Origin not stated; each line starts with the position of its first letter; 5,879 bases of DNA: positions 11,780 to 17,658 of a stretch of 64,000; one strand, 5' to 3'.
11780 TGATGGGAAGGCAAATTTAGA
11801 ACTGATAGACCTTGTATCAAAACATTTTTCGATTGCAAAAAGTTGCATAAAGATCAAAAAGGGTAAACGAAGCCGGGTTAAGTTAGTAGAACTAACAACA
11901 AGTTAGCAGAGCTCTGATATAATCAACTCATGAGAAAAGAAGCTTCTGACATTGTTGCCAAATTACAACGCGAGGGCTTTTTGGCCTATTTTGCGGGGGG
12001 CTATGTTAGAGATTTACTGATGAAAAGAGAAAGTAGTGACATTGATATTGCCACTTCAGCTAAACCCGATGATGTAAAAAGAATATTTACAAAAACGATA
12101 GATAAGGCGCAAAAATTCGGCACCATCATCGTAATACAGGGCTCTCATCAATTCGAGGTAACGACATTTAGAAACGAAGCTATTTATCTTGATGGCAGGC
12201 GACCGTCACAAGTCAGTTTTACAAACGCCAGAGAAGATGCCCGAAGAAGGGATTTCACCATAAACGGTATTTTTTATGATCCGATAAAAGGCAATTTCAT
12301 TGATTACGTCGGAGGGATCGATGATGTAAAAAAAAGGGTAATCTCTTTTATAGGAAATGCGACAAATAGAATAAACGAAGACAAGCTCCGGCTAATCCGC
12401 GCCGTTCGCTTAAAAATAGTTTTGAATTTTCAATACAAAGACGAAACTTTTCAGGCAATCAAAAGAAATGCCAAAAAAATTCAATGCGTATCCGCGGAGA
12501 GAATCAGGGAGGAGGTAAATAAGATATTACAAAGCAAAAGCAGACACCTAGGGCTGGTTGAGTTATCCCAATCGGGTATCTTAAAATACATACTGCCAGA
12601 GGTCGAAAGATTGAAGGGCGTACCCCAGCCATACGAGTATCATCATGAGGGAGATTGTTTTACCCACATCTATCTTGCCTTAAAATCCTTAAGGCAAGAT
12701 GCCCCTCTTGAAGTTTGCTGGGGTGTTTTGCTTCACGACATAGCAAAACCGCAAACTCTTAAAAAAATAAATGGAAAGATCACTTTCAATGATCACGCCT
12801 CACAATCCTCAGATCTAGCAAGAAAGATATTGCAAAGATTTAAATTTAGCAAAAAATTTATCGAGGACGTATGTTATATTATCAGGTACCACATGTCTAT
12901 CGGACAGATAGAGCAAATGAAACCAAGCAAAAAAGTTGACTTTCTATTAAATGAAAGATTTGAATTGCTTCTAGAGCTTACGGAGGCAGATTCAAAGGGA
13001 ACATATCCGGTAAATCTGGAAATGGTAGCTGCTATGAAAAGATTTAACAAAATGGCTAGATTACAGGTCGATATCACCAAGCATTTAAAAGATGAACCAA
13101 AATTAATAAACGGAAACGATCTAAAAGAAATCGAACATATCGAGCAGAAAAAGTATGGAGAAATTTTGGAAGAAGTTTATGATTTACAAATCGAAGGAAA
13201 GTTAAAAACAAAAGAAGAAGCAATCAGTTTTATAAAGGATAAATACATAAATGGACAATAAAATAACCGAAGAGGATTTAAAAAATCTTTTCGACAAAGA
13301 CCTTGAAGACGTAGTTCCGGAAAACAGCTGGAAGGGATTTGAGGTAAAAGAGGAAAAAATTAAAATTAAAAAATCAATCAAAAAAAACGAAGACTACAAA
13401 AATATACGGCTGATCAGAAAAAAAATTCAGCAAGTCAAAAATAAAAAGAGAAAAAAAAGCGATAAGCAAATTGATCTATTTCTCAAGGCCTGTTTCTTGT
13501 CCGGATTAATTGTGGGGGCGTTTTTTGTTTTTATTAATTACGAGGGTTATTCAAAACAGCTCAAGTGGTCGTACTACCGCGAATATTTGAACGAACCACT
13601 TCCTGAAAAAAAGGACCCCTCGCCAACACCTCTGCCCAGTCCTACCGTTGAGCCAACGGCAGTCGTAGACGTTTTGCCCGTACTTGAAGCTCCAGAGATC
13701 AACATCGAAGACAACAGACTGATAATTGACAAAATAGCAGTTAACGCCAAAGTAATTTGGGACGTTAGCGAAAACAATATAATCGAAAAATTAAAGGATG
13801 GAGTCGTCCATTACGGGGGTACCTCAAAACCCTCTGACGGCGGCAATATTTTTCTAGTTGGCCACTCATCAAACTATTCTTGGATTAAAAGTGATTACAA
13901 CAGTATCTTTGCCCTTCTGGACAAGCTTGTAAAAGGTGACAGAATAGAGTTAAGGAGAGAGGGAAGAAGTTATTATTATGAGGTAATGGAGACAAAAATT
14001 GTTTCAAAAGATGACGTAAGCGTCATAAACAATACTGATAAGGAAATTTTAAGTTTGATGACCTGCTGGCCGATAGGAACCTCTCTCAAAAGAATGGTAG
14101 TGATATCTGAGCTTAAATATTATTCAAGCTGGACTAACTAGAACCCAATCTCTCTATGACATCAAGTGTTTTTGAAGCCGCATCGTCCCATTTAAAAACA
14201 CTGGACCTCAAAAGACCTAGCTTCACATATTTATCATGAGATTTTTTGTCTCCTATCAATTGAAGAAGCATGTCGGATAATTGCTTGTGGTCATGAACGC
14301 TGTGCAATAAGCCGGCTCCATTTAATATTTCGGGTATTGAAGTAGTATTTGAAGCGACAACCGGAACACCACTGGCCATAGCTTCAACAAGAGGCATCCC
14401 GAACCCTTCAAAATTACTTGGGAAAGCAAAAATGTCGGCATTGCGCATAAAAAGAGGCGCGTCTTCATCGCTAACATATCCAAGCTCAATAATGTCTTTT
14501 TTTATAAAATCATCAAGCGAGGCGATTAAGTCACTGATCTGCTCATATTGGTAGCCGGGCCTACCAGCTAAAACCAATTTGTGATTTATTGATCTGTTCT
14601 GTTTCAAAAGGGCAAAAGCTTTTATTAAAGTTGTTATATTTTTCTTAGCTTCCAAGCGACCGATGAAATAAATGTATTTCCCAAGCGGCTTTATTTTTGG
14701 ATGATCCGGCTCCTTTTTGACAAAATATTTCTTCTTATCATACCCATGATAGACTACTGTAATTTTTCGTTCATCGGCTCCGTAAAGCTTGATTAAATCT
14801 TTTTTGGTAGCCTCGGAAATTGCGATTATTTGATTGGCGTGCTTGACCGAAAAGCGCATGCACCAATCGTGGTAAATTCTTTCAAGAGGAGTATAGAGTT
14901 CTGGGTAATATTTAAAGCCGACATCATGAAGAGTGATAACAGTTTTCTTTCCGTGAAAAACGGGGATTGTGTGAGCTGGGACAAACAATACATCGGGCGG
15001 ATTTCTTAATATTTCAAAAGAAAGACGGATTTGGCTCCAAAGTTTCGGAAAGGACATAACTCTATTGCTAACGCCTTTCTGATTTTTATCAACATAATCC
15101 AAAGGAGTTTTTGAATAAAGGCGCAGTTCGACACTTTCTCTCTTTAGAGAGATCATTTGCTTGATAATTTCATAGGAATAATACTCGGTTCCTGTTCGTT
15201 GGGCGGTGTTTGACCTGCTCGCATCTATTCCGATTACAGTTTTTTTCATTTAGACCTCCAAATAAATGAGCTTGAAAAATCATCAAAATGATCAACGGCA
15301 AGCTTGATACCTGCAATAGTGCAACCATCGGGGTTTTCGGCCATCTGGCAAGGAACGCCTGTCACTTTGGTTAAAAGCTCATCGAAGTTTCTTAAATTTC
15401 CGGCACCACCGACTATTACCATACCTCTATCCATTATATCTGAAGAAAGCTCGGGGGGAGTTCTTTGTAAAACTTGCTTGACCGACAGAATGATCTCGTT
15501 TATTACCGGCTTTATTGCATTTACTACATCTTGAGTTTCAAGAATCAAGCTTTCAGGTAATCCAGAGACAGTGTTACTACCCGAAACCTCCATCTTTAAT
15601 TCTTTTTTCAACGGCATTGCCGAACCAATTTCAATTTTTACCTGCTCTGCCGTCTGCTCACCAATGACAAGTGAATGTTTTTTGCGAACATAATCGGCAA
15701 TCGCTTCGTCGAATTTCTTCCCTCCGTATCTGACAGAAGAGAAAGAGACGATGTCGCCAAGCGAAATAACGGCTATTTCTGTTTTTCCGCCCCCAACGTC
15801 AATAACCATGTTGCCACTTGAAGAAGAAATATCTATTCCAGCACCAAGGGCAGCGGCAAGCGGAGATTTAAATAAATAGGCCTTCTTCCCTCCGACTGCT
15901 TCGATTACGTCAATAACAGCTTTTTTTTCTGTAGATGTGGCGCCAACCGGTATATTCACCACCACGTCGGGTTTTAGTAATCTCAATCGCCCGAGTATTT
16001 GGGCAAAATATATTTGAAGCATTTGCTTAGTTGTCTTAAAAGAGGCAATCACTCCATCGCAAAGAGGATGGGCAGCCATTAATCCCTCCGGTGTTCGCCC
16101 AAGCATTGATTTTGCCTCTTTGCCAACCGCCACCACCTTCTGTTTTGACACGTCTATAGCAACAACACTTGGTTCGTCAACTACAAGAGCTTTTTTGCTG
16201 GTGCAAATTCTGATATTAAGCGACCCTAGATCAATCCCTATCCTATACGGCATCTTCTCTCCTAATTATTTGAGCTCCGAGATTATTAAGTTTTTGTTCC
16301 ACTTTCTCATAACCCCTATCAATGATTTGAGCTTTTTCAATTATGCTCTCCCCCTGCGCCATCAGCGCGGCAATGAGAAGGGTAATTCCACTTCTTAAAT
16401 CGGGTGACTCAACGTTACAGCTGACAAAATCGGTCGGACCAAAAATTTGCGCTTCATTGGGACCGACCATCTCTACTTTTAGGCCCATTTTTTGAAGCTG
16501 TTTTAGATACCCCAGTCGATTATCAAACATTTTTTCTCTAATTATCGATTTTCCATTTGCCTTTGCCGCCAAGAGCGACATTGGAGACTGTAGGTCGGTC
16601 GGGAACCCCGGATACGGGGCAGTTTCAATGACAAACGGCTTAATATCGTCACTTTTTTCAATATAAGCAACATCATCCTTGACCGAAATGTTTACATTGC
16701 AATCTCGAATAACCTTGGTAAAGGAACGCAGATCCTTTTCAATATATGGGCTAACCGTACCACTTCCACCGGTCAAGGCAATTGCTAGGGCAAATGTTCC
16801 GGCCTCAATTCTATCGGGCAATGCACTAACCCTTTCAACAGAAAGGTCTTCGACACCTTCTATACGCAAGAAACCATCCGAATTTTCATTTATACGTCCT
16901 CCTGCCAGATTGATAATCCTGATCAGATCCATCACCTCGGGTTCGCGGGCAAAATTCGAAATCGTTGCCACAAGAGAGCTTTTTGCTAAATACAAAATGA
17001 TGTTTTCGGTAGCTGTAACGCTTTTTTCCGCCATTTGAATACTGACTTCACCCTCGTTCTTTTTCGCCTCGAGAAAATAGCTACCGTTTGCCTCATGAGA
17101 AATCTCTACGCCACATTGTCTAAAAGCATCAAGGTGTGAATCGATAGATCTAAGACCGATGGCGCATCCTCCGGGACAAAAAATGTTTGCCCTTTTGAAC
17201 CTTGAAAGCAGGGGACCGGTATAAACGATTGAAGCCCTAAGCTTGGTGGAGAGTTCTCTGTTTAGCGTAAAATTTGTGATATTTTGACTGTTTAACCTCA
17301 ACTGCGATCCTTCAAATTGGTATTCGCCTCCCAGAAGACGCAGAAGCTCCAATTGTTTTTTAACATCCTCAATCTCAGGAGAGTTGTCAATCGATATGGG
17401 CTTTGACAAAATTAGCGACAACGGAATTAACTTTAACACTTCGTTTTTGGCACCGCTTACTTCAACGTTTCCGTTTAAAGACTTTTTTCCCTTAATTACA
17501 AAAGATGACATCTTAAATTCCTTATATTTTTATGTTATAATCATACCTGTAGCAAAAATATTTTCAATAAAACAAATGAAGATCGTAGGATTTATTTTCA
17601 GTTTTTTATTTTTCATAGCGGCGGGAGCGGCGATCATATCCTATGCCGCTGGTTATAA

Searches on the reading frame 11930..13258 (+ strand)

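Call 66: search_protein_families(library=pfam, proteins=[window:11930-13258:+], max_evalue=0.001)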
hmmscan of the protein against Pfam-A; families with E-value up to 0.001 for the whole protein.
window:11930-13258:+ (443 aa): 4 families
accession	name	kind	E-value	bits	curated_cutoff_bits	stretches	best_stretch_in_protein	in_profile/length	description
PF01743.26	PolyA_pol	-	4.2e-38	131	23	1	19-138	1-125/126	Poly A polymerase head domain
PF12627.12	PolyA_pol_RNAbd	-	3.9e-17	62.2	22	1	166-226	1-61/64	Probable RNA and SrmB- binding site of polymerase A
PF01966.28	HD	-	1.8e-07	31.9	22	1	256-328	21-92/116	HD domain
PF13735.12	tRNA_NucTran2_2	-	4.4e-06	27.2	27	1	290-432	17-145/149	tRNA nucleotidyltransferase domain 2 putative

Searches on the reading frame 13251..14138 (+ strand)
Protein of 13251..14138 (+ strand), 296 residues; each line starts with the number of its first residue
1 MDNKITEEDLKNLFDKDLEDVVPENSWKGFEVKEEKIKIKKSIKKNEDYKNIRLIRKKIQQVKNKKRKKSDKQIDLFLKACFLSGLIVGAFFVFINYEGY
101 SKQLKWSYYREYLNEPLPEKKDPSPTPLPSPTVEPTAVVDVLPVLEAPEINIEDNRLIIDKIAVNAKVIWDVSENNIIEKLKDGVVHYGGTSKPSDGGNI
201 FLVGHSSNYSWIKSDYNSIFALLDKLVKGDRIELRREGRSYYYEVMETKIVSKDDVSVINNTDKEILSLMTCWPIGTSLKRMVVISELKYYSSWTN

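Call 66: search_protein_families(library=pfam, proteins=[window:13251-14138:+], max_evalue=0.001)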
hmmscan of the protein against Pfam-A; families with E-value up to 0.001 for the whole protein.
window:13251-14138:+ (296 aa): 1 family
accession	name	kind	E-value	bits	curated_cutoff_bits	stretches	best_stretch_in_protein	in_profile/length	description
PF04203.18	Sortase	-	1.2e-25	90.1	26.6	1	158-288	2-124/125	Sortase domain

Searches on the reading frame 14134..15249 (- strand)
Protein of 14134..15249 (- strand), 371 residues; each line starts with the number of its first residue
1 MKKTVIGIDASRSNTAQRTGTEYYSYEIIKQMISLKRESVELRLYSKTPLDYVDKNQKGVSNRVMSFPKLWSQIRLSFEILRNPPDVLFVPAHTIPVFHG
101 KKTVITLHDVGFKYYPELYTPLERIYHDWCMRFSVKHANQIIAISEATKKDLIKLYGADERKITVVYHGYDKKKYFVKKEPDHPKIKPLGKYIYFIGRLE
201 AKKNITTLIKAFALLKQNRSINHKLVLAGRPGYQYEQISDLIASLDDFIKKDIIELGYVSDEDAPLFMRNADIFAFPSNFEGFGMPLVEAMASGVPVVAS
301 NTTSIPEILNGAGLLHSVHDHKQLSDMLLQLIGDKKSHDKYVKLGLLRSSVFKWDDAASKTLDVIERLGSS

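Call 66: search_protein_families(library=pfam, proteins=[window:14134-15249:-], max_evalue=0.001)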
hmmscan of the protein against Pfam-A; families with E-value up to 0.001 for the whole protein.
window:14134-15249:- (371 aa): 5 families
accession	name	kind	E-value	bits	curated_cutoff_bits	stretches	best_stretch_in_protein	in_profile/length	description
PF00534.26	Glycos_transf_1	-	4.9e-34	117.8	26.4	1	186-342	11-166/172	Glycosyl transferases group 1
PF13692.12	Glyco_trans_1_4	-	1.9e-28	99.9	27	1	191-334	2-142/142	Glycosyl transferases group 1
PF13439.12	Glyco_transf_4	-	1.2e-15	58.4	28.5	1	70-172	58-168/170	Glycosyltransferase Family 4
PF20706.3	GT4-conflict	-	4e-11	43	26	1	179-310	187-321/385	Family 4 Glycosyltransferase in conflict systems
PF13579.12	Glyco_trans_4_4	-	4.3e-07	30.8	29.7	1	99-167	93-156/158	Glycosyl transferase 4-like domain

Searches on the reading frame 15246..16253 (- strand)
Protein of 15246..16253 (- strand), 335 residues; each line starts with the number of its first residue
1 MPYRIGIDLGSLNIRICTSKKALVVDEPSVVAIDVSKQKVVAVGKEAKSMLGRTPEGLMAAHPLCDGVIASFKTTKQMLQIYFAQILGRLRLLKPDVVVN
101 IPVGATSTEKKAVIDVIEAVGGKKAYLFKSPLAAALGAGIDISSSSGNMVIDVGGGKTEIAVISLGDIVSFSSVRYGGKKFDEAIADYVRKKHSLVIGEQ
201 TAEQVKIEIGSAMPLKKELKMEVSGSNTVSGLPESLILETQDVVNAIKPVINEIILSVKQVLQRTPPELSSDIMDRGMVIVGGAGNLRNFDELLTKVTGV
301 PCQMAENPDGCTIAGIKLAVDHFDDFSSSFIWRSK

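Call 66: search_protein_families(library=pfam, proteins=[window:15246-16253:-], max_evalue=0.001)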
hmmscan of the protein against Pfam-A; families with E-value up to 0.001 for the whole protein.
window:15246-16253:- (335 aa): 4 families
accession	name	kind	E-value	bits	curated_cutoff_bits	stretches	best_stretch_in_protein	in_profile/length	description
PF06723.19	MreB_Mbl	-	1.9e-114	382.3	27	1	4-325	3-324/327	MreB/Mbl protein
PF14450.12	FtsA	-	4.7e-12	46.8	31.8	1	149-307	1-112/127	Cell division protein FtsA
PF00012.26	HSP70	-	5.8e-09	35.2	20.6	1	96-315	135-367/599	Hsp70 protein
PF00022.25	Actin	-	5.9e-06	25.6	27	1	25-208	28-206/410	Actin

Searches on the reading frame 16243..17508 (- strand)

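Call 80: search_protein_families(library=pfam, proteins=[window:16243-17508:-], max_evalue=0.00001)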
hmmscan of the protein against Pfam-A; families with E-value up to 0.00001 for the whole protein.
window:16243-17508:- (421 aa): 1 family
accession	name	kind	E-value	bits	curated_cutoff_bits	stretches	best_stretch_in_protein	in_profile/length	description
PF00275.25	EPSP_synthase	-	6.3e-67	226.5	22.8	1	6-407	2-417/417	EPSP synthase (3-phosphoshikimate 1-carboxyvinyltransferase)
